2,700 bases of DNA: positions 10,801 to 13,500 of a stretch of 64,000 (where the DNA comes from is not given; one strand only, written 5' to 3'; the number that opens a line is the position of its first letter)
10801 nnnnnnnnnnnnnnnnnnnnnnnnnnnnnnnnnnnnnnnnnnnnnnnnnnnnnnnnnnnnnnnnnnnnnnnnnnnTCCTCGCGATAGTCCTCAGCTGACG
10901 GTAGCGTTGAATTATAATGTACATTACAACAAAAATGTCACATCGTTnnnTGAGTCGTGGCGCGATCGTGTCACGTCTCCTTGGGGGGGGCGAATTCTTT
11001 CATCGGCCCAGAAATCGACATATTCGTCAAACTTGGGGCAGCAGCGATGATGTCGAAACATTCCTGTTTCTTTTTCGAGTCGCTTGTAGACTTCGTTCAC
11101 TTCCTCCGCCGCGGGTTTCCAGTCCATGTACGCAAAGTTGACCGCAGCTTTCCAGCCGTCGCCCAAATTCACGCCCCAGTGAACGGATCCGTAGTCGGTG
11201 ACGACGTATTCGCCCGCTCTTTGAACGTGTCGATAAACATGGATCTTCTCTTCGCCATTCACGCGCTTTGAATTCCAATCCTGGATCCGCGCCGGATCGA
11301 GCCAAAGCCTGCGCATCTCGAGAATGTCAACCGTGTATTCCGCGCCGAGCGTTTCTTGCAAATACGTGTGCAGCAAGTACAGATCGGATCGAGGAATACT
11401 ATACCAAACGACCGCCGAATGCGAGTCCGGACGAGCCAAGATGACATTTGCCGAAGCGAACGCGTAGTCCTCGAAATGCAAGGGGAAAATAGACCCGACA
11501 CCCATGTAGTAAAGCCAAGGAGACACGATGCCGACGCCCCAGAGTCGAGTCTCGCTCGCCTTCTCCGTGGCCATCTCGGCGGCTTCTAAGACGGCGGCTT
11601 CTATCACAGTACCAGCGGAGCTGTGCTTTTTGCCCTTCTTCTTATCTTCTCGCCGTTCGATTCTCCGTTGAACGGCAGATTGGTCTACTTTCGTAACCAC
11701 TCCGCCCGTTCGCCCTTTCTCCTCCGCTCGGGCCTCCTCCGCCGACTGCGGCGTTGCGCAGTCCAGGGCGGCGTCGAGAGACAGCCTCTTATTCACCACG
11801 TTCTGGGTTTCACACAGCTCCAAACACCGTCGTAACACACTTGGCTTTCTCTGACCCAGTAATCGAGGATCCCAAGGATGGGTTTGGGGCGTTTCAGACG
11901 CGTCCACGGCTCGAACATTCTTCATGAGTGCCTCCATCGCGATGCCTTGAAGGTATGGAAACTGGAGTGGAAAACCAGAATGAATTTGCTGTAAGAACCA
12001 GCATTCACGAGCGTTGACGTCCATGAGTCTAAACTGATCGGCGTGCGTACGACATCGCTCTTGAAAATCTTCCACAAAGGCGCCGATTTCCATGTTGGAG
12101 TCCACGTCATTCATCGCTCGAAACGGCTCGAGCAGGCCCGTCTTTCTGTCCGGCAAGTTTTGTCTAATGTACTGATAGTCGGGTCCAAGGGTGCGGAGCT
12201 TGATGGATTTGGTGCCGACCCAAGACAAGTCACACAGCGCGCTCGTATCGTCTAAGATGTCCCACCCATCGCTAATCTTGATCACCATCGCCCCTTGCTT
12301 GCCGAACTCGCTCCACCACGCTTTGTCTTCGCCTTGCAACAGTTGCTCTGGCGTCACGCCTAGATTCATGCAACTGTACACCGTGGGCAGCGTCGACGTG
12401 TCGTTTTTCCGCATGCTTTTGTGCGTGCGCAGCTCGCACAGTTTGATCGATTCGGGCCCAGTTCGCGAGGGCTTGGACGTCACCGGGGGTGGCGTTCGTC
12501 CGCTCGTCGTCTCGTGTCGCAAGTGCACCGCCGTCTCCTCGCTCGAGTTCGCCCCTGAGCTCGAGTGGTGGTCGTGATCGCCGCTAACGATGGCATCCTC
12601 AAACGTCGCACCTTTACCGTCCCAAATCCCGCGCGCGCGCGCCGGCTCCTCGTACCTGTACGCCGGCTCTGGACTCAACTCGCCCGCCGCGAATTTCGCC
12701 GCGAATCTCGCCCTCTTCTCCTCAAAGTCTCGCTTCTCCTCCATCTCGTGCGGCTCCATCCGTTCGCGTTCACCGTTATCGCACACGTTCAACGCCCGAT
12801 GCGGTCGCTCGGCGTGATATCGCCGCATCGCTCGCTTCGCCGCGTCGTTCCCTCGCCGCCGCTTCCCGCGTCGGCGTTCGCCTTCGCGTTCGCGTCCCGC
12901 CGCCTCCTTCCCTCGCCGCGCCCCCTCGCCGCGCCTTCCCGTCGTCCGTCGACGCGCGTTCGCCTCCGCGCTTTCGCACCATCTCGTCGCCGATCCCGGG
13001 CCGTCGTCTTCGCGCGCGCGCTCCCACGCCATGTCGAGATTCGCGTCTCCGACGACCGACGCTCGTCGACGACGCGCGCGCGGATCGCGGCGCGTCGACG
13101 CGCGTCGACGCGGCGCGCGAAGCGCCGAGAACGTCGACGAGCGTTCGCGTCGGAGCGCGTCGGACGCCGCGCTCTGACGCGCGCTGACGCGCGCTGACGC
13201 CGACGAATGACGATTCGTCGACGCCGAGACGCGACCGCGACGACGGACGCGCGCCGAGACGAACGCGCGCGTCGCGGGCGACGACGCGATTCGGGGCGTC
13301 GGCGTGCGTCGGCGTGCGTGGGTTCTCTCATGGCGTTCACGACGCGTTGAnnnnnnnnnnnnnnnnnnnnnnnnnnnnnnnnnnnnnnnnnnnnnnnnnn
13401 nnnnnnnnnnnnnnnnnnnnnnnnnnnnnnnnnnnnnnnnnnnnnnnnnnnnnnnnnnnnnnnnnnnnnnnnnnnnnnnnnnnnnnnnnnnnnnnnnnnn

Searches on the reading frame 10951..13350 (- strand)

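Call 53: search_protein_families(library=pfam, proteins=[window:10951-13350:-], max_evalue=0.01)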
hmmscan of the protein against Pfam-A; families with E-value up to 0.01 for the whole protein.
window:10951-13350:- (800 aa): 1 family
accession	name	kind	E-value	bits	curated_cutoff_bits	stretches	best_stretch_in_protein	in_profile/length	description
PF02373.28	JmjC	-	7e-12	46.3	24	1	612-739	1-114/114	JmjC domain, hydroxylase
